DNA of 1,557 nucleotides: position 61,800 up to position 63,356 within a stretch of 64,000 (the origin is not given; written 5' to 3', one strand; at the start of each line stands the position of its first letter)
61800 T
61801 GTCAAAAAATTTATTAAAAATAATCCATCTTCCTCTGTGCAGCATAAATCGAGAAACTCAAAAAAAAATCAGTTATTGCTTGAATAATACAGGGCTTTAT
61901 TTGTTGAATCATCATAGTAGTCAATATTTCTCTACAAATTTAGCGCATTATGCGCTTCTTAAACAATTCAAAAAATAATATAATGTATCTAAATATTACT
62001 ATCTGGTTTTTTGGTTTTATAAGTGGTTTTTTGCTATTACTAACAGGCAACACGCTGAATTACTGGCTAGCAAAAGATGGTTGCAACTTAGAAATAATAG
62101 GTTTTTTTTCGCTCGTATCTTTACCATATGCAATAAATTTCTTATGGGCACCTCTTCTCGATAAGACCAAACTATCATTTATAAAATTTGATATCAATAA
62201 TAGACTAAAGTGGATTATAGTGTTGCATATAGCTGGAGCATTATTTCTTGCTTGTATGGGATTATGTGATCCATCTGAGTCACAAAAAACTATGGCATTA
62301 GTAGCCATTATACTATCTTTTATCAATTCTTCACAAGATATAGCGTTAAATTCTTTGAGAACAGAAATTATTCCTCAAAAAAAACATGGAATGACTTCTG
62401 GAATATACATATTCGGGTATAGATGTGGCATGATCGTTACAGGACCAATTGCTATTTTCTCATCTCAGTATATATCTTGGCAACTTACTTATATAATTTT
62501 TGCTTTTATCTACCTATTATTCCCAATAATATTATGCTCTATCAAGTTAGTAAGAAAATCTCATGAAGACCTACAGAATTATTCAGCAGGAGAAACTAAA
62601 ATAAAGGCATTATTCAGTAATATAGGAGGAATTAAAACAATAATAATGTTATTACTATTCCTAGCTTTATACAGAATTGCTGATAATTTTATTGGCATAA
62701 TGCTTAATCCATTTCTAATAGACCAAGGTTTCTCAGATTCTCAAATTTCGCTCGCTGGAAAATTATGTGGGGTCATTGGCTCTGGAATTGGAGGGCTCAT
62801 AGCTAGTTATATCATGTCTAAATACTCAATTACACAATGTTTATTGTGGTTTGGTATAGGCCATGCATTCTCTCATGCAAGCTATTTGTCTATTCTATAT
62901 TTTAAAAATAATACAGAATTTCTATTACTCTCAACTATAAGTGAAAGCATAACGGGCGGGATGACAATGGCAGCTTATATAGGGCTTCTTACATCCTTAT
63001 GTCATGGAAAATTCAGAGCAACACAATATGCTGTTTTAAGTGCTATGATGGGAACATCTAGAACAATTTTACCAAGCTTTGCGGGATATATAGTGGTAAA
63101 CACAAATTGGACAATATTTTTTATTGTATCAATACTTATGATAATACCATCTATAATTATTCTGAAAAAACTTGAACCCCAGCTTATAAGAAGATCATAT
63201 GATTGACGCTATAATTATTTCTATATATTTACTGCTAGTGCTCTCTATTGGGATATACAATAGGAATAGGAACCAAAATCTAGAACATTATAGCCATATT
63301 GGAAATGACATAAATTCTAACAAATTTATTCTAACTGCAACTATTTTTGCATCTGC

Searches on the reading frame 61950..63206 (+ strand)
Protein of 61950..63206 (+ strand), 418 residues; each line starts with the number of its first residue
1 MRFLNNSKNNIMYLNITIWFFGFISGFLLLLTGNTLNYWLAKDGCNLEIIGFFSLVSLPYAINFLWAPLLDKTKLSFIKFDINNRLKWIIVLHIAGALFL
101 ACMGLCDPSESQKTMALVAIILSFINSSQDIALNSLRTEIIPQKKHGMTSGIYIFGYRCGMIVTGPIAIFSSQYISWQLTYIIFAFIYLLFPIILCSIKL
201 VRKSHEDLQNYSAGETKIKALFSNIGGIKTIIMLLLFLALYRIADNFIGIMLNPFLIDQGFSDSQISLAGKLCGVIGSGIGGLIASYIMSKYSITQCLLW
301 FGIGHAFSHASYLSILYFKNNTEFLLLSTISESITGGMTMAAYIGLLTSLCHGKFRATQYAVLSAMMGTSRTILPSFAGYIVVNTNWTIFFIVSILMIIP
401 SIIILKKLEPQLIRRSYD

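Call 68: search_protein_families(library=pfam, proteins=[window:61950-63206:+], max_evalue=0.00001)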
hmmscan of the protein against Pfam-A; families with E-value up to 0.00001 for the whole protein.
window:61950-63206:+ (418 aa): 2 families
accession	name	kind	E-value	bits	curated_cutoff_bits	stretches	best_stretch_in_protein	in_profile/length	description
PF07690.21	MFS_1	-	2.7e-25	89.5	33.4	2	18-308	1-281/347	Major Facilitator Superfamily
PF13000.13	Acatn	-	5.2e-08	32.3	23.7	1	46-107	35-92/546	Acetyl-coenzyme A transporter 1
